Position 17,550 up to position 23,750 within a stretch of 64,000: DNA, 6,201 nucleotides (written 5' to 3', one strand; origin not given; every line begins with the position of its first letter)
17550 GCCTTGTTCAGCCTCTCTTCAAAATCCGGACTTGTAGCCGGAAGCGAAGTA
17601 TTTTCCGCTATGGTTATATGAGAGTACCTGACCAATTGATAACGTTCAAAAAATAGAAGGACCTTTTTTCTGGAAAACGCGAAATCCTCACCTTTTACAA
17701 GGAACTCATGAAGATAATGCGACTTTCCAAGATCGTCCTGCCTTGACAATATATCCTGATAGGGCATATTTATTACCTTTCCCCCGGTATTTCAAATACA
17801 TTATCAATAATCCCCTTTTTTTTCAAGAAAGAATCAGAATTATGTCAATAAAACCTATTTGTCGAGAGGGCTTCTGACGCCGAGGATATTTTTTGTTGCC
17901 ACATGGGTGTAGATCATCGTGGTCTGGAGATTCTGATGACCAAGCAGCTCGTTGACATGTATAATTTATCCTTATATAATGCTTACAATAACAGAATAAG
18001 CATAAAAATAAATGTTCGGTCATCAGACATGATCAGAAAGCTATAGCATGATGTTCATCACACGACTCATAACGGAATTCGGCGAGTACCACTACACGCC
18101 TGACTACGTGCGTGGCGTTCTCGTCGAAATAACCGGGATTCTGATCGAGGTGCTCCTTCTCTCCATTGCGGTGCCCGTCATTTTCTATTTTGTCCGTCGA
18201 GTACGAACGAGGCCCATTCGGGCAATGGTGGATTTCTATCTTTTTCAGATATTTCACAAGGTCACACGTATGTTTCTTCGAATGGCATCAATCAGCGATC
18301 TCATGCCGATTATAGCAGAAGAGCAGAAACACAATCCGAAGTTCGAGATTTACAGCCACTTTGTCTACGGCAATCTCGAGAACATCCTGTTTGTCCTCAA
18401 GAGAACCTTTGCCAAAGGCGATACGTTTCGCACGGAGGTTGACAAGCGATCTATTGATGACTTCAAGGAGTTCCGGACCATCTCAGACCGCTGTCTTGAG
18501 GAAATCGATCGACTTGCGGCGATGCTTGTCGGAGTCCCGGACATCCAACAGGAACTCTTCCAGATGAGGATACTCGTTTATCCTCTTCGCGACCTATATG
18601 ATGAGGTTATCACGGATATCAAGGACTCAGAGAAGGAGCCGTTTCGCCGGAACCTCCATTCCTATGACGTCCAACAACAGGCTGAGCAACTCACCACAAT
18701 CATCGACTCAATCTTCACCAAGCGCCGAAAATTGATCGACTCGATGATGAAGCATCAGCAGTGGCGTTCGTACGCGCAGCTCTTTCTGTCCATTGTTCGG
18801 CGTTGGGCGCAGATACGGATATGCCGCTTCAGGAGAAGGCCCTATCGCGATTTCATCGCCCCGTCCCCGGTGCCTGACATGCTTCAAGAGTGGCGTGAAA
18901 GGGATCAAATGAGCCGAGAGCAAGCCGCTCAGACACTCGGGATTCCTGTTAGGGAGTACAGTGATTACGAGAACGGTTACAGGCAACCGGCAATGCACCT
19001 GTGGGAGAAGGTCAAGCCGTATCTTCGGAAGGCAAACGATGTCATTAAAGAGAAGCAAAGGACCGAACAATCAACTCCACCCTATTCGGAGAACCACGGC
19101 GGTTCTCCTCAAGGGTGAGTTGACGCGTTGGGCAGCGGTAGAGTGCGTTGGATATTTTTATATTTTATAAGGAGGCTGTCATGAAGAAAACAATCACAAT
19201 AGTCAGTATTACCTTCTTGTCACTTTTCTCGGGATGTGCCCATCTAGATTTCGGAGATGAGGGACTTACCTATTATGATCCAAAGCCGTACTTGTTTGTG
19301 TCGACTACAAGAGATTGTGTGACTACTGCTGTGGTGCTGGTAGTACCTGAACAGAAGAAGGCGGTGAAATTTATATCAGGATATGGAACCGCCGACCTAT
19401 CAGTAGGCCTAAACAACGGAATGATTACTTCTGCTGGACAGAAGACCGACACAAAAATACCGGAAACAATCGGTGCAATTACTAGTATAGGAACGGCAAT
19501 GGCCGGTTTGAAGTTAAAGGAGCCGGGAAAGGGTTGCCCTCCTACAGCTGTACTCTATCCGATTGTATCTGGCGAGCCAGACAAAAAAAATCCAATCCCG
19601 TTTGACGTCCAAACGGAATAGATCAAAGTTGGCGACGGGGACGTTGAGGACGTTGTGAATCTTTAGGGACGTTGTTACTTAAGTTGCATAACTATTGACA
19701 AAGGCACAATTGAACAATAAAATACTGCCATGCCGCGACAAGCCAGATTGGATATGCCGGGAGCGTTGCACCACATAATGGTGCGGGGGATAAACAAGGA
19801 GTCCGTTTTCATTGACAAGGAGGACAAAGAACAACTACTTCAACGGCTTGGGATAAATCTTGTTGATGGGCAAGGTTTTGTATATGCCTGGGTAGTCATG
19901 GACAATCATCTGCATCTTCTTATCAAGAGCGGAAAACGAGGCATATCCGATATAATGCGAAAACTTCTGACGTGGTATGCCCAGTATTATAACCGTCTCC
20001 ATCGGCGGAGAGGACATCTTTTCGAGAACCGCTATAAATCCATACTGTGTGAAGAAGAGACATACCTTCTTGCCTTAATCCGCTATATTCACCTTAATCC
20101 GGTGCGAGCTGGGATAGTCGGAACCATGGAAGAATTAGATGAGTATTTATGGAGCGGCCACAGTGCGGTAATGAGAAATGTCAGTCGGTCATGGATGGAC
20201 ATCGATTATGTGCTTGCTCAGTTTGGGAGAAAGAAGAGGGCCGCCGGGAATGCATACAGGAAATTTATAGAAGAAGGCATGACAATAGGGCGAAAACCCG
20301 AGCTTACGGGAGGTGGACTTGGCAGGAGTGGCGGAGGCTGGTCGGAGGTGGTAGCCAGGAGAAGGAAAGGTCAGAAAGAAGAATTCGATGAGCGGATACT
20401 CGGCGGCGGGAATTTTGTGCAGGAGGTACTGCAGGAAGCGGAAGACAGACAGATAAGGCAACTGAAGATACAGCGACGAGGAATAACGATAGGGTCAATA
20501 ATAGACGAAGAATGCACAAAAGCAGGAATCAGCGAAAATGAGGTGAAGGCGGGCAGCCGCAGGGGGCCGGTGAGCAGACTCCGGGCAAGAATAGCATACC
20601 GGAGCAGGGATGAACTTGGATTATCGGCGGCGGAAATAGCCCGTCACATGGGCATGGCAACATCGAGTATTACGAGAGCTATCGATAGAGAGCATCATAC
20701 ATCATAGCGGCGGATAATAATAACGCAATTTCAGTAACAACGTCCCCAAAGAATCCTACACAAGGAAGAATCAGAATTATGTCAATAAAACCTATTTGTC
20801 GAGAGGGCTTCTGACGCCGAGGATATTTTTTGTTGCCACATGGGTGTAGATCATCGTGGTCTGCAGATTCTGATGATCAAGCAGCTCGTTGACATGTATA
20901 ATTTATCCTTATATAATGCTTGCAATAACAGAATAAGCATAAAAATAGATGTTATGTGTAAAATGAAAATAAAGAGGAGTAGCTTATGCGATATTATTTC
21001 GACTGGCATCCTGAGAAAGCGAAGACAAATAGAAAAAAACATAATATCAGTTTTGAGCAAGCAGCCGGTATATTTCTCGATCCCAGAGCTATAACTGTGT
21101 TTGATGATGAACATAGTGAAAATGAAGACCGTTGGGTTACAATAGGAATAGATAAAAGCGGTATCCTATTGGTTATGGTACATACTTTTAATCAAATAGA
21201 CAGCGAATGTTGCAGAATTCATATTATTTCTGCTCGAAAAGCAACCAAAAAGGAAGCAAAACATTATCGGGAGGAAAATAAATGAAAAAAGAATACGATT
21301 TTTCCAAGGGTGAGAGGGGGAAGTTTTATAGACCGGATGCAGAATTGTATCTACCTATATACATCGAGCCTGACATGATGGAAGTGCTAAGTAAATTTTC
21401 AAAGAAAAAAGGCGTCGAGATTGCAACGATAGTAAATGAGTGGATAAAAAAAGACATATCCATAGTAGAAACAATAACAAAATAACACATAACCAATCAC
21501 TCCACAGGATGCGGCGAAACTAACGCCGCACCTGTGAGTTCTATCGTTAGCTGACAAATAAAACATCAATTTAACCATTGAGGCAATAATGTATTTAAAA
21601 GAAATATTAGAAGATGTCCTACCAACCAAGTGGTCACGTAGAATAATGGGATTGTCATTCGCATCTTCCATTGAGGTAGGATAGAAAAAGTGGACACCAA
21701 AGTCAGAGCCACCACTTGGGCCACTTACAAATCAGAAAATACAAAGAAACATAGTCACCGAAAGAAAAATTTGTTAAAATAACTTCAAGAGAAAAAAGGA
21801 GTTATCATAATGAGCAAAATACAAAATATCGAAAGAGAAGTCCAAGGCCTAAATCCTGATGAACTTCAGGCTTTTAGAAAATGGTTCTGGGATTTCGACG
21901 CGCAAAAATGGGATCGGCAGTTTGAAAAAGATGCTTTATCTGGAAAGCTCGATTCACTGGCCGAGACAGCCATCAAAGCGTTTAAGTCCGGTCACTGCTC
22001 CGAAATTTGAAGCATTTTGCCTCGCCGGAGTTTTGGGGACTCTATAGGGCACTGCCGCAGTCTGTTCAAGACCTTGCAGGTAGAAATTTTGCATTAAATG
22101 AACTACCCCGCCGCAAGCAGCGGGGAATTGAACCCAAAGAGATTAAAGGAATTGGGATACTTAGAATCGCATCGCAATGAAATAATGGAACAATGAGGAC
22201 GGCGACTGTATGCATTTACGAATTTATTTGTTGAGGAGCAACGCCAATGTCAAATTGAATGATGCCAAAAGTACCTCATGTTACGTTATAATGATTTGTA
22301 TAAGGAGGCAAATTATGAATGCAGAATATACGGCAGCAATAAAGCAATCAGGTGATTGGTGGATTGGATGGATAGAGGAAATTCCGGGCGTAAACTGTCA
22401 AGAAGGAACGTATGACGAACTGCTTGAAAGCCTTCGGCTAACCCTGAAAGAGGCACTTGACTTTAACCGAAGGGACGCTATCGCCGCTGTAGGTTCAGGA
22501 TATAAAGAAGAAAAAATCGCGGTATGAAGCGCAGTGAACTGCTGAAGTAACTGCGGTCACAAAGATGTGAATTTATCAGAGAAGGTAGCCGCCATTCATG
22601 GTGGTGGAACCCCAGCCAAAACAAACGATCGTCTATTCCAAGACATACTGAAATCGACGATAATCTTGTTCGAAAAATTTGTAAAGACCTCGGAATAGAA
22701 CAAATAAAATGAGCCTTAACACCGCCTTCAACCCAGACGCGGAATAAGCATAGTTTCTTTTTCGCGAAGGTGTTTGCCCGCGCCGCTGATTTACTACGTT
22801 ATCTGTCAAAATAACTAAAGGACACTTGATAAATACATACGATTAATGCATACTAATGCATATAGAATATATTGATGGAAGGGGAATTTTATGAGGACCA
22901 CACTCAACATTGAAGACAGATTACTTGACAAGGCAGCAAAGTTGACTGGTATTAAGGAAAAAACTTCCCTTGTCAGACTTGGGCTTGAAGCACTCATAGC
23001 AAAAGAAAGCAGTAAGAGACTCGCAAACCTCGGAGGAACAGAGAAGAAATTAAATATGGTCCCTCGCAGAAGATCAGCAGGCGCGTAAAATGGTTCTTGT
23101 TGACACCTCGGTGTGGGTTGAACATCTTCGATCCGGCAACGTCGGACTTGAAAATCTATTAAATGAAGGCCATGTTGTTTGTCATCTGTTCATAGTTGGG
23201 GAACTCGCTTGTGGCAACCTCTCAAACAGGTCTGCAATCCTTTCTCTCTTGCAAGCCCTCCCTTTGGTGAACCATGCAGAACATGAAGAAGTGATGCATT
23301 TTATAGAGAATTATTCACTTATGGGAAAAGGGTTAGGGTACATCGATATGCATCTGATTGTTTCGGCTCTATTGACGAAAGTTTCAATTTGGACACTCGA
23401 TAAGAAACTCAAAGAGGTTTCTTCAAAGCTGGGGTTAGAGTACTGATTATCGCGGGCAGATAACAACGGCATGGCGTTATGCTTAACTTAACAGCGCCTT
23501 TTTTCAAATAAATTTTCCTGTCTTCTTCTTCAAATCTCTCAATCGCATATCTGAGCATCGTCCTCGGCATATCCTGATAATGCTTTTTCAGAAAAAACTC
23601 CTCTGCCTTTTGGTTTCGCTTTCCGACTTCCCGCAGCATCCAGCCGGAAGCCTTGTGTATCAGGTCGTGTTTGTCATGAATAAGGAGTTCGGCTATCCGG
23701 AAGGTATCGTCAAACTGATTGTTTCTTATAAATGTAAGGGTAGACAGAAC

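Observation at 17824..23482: Degenerate integron-like array: IntI C-terminal remnants, toxin-antitoxin cassettes and attC-like bulged hairpins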

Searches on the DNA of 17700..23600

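Call 41: search_with_rna_model(model_id=R2, source=window, start=17700, end=23600, max_evalue=10, filters=off, show_alignments=10)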
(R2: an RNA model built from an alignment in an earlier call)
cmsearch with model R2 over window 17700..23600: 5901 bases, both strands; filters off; matches with E-value up to 10: 10.
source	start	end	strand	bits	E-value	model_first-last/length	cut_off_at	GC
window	21487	21552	+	40.3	2.2e-08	1-64/64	no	0.5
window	19062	19133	+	31.3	4e-06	1-64/64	no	0.57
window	23458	23482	+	10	0.78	1-64/64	no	0.48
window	19709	19771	+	7.9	2.6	1-64/64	no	0.49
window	22695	22804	+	7.3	3.8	1-64/64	no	0.45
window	21518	21552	-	7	4.4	1-64/64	no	0.49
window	19180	19219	+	6.5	5.9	1-64/64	no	0.32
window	19838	19868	-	6.4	6.4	1-64/64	no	0.42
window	19088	19108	-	6.1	7.5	1-64/64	no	0.67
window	22334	22361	+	6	8.1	1-64/64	no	0.43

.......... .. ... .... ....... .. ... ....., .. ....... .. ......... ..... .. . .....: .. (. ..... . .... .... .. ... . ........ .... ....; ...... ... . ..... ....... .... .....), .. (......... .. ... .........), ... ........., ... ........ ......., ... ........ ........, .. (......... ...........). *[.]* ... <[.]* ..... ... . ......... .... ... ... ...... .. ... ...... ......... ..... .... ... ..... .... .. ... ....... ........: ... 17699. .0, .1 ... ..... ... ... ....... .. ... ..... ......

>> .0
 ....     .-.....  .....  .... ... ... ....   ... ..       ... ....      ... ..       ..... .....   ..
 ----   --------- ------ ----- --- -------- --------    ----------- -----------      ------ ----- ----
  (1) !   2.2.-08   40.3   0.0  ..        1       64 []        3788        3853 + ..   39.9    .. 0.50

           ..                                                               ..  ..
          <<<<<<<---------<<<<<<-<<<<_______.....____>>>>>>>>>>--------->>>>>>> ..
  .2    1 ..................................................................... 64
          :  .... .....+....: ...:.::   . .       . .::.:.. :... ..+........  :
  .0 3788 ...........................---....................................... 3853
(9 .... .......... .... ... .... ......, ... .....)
